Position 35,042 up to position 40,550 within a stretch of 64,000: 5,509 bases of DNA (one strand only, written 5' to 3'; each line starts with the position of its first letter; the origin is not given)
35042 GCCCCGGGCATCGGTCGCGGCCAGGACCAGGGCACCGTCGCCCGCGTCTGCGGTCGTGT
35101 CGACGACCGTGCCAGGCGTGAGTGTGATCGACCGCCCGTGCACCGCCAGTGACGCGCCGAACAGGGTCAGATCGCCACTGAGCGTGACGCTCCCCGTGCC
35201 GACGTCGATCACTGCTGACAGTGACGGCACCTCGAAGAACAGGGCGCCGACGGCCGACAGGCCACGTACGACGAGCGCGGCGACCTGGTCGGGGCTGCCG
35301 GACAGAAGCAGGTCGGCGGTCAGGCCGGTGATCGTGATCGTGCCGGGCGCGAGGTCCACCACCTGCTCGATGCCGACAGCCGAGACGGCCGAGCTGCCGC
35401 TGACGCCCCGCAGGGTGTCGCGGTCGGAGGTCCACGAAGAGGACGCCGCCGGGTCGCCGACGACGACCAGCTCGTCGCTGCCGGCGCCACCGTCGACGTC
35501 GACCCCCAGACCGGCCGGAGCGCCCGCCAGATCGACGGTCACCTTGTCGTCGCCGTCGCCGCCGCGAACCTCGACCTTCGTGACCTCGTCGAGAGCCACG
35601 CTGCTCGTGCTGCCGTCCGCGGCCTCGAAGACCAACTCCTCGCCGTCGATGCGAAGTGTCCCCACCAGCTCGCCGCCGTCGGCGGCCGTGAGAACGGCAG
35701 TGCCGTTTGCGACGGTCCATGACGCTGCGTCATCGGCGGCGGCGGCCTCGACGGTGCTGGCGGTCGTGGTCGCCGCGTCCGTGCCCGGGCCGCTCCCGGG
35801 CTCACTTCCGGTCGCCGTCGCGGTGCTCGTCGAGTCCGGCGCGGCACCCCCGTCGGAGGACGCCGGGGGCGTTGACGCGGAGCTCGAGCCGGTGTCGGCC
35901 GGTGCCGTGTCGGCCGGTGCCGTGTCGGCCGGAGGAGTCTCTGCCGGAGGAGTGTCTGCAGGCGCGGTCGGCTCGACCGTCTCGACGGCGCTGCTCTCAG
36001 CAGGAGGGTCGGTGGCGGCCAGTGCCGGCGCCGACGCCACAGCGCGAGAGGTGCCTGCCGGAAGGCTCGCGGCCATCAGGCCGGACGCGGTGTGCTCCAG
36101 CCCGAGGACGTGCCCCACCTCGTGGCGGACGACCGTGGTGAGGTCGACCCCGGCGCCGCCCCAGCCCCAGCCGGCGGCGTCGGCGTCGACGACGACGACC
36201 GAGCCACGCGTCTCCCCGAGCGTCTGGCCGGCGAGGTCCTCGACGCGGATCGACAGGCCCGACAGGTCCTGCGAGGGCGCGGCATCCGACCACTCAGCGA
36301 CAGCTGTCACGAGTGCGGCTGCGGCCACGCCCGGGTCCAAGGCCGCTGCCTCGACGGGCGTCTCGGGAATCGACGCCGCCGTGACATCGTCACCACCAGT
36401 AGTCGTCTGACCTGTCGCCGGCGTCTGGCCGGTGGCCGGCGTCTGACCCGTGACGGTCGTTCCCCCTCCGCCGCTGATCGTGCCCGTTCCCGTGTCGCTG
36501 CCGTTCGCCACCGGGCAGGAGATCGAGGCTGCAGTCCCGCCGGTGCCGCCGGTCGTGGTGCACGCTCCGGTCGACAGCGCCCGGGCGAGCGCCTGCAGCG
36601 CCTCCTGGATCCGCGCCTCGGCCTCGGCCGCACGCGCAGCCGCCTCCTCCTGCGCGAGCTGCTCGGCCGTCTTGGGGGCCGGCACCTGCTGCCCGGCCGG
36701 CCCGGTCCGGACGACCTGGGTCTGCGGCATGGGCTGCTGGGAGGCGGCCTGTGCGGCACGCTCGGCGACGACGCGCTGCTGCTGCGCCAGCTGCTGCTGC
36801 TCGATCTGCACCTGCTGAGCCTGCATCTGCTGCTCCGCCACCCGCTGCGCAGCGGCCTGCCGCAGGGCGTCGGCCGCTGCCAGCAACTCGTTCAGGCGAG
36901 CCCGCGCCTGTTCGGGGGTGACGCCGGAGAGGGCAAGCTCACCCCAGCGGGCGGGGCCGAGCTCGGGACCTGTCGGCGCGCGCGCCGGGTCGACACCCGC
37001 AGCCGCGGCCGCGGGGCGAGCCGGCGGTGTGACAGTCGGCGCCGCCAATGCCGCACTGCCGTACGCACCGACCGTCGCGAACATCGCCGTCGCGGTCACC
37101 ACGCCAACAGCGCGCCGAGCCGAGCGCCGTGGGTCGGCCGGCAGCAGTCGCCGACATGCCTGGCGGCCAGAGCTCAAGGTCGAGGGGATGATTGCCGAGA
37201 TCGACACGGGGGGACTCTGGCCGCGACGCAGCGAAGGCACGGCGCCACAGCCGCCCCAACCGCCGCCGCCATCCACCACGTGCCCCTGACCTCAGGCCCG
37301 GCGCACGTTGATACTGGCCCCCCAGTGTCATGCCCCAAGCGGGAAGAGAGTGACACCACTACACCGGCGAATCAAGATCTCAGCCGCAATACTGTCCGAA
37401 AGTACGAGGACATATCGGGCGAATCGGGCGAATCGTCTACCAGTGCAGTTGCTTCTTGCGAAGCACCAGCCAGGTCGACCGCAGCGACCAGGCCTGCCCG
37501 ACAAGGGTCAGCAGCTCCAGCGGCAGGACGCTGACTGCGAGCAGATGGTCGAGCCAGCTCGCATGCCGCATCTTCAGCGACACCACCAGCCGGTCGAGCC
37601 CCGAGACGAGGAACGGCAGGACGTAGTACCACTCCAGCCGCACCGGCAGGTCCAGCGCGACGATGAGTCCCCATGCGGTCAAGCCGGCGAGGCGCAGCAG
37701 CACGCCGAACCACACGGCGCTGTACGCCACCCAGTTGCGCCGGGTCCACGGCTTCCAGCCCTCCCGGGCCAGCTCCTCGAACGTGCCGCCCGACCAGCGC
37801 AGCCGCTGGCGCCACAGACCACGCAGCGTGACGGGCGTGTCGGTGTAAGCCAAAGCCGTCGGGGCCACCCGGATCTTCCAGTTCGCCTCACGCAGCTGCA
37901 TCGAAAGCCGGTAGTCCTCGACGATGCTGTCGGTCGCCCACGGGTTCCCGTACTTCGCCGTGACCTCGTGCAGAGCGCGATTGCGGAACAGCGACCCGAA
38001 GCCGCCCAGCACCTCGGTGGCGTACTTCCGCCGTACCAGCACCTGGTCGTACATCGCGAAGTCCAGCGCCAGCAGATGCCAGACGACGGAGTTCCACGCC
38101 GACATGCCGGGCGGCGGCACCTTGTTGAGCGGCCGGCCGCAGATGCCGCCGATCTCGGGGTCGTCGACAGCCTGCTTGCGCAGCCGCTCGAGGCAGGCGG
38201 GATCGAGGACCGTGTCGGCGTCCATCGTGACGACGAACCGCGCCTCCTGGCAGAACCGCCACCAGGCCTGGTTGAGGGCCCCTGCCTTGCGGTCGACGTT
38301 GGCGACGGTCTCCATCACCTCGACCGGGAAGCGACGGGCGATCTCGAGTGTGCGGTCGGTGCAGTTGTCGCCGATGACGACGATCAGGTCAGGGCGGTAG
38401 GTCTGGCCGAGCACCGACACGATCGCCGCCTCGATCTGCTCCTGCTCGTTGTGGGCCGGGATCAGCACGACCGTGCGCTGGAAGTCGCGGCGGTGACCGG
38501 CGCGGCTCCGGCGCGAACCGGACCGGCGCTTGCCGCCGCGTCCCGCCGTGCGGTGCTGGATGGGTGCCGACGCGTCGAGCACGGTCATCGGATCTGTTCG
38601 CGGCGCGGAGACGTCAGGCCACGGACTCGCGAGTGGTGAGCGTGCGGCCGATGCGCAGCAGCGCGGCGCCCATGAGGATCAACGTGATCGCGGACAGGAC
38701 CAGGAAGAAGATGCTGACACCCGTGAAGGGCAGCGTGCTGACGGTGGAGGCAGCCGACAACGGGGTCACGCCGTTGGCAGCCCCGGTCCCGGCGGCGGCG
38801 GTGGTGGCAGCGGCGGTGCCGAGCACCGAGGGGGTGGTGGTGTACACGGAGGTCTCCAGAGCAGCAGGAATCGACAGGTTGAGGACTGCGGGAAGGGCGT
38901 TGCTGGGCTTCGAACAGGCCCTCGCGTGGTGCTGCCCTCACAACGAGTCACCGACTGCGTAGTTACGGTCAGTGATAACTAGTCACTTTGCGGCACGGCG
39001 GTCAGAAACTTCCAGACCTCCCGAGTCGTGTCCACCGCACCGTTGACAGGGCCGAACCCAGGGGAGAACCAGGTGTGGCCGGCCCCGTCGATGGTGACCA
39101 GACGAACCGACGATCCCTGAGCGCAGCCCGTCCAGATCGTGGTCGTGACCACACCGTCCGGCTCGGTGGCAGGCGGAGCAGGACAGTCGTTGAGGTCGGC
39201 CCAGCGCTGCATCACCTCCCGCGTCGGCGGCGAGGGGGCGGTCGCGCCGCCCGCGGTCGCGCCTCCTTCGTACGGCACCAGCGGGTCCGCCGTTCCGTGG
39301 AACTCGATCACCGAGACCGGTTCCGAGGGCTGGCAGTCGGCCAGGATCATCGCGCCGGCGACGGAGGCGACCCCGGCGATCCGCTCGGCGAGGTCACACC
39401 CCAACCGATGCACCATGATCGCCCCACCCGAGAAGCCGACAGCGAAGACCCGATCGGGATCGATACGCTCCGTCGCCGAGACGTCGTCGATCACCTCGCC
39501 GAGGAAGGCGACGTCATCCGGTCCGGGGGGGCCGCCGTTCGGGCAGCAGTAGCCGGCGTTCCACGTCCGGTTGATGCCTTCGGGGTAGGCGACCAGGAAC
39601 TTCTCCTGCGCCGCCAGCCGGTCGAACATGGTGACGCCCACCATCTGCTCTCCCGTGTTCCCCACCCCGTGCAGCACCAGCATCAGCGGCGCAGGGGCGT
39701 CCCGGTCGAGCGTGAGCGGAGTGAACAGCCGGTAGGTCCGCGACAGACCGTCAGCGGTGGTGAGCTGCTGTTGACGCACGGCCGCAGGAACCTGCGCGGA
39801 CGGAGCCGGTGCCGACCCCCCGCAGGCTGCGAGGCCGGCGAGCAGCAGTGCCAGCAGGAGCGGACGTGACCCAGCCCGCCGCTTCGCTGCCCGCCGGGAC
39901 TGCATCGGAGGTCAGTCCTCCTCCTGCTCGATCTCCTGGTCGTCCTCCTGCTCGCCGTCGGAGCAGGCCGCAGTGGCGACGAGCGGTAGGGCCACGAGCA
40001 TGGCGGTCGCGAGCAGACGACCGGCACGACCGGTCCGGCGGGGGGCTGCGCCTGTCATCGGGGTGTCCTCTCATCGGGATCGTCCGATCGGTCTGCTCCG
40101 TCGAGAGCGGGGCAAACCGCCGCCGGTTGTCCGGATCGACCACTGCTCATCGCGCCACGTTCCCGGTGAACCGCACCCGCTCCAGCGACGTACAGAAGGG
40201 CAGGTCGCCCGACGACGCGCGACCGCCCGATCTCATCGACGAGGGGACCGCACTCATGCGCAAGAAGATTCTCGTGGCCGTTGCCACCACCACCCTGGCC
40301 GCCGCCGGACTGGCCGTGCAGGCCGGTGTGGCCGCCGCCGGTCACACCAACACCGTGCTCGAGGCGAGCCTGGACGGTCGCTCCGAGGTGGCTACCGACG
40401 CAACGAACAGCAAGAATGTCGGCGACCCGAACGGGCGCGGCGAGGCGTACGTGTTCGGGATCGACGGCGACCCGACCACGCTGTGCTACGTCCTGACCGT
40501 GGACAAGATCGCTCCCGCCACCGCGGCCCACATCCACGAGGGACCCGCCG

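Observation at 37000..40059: Candidate surface-matrix gene module: lipoprotein esterase, small LPFTG-tail protein, processive GT2 synthase, then the giant secreted protein, all co-directional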

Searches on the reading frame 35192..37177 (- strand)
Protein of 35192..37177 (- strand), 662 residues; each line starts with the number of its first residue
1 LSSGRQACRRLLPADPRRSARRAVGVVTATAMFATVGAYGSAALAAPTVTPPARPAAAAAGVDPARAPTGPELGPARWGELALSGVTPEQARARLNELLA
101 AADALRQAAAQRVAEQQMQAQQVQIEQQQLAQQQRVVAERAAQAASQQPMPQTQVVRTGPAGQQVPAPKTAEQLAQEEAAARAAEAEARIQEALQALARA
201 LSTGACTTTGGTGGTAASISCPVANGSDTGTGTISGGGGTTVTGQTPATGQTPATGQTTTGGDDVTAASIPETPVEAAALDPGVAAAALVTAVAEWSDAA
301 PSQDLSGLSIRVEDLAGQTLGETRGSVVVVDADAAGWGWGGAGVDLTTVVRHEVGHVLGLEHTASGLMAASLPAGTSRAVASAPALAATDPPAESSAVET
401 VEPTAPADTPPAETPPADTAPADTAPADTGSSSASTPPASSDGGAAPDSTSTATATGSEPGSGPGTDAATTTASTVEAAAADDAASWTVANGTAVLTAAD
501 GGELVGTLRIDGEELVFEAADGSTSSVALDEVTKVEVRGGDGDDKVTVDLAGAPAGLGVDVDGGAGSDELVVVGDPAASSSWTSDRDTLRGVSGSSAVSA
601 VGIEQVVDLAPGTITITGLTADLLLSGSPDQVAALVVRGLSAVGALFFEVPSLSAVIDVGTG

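Call 31: find_homologous_proteins(query=window:35192-37177:-)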
Query window:35192-37177:- (662 aa): 6 proteins with E <= 0.001 among 8000 candidates.
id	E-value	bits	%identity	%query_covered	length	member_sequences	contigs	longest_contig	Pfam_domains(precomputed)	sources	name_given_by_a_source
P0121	1.7e-87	313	51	57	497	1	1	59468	PF00413.31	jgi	jgi:hypothetical protein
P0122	2.4e-66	243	36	98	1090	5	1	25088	-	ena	-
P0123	9.4e-61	225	42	72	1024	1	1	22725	-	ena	-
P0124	1.1e-59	221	39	72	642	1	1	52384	-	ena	-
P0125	4.1e-55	206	41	72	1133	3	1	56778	-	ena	-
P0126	1.4e-50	191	42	48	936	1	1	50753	-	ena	-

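Call 32: find_encoding_contigs(protein=P0121, flank=10000, max_places=2)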
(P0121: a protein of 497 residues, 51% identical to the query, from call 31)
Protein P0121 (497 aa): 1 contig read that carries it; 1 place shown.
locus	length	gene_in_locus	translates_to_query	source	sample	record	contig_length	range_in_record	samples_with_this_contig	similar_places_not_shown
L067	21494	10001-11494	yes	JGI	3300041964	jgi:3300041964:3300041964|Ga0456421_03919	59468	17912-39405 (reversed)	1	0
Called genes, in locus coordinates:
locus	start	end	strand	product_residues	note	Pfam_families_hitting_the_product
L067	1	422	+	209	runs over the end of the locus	PF21863:HTH_67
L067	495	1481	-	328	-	PF08240:ADH_N, PF00107:ADH_zinc_N, PF13602:ADH_zinc_N_2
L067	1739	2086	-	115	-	-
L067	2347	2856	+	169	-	PF13556:HTH_30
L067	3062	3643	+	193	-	PF20789:4HBT_3C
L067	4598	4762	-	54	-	-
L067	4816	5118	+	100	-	-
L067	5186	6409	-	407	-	PF02557:VanY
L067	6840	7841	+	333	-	PF01551:Peptidase_M23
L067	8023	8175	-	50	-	-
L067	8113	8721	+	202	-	-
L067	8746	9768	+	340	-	-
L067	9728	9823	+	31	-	-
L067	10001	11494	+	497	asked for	PF00413:Peptidase_M10 (weak)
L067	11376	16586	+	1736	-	-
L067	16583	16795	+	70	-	-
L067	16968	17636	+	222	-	-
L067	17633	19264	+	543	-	-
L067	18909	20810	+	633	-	-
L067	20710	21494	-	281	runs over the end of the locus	-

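Call 33: find_encoding_contigs(protein=P0122, flank=10000, max_places=2)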
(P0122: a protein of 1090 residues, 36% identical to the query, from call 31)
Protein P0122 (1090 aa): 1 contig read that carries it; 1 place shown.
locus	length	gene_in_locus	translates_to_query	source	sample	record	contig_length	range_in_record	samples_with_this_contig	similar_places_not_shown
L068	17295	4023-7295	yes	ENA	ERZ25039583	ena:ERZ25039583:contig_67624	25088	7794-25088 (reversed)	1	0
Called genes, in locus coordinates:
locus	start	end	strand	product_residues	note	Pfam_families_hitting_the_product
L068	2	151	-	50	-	?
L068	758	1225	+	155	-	-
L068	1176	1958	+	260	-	PF02687:FtsX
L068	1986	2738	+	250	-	PF00392:GntR, PF07702:UTRA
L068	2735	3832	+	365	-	PF01244:Peptidase_M19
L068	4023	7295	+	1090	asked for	-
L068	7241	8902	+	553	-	-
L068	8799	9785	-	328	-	-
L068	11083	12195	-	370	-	-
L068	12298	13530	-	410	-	-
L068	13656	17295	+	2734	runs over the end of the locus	PF13517:FG-GAP_3, PF01839:FG-GAP, PF13517:FG-GAP_3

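Call 34: find_encoding_contigs(protein=P0125, flank=10000, max_places=2)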
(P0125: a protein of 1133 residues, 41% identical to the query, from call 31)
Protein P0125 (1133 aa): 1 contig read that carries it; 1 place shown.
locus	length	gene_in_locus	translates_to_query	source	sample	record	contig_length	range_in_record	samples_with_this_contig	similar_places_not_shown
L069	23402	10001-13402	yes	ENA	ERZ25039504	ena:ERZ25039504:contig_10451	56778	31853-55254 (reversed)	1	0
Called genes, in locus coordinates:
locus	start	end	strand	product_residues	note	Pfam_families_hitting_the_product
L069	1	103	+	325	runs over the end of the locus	PF13338:AbiEi_4 (weak), PF09407:AbiEi_1 (weak)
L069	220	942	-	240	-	PF01182:Glucosamine_iso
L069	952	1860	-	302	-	PF10128:OpcA_G6PD_assem, PF20171:OpcA_G6PD_C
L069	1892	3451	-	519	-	PF00479:G6PD_N, PF02781:G6PD_C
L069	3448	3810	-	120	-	-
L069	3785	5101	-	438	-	PF00342:PGI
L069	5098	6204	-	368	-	PF00923:TAL_FSA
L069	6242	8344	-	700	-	PF00456:Transketolase_N, PF02779:Transket_pyr, PF02780:Transketolase_C, PF22613:Transketolase_C_1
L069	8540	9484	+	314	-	PF01040:UbiA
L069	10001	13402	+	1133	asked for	-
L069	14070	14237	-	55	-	-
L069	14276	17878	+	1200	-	-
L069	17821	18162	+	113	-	-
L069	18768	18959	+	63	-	-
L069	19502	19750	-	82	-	-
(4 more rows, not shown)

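Call 35: find_encoding_contigs(protein=P0124, flank=10000, max_places=2)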
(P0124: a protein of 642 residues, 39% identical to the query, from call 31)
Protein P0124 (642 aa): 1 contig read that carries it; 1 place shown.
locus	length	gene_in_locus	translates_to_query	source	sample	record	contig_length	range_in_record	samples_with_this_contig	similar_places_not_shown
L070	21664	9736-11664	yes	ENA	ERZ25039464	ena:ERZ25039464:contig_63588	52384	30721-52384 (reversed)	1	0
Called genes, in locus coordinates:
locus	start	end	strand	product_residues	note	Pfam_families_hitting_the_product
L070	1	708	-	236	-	?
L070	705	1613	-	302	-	PF10128:OpcA_G6PD_assem, PF20171:OpcA_G6PD_C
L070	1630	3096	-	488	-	PF00479:G6PD_N, PF02781:G6PD_C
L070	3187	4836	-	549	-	PF00342:PGI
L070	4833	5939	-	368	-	PF00923:TAL_FSA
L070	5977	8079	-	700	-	PF00456:Transketolase_N, PF02779:Transket_pyr, PF02780:Transketolase_C, PF22613:Transketolase_C_1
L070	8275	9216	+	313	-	PF01040:UbiA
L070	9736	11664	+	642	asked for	-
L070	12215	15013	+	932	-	-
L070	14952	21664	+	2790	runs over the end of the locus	-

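Call 36: find_encoding_contigs(protein=P0126, flank=10000, max_places=2)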
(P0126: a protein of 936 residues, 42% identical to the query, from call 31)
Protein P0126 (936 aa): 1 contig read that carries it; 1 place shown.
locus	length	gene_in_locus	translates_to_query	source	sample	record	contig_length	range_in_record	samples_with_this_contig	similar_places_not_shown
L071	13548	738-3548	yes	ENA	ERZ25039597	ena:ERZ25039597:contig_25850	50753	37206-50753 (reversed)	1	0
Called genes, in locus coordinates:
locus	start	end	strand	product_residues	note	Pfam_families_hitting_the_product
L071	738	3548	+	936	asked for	-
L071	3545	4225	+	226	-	-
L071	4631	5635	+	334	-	-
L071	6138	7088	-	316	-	-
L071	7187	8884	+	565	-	-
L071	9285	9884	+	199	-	-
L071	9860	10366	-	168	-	-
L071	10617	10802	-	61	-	-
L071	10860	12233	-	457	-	-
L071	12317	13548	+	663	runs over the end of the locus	-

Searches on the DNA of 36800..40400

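Call 62: search_rna_families(source=window, start=36800, end=40400, threshold=evalue, max_evalue=1)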
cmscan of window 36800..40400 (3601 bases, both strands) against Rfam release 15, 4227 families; matches with E-value up to 1: 0.
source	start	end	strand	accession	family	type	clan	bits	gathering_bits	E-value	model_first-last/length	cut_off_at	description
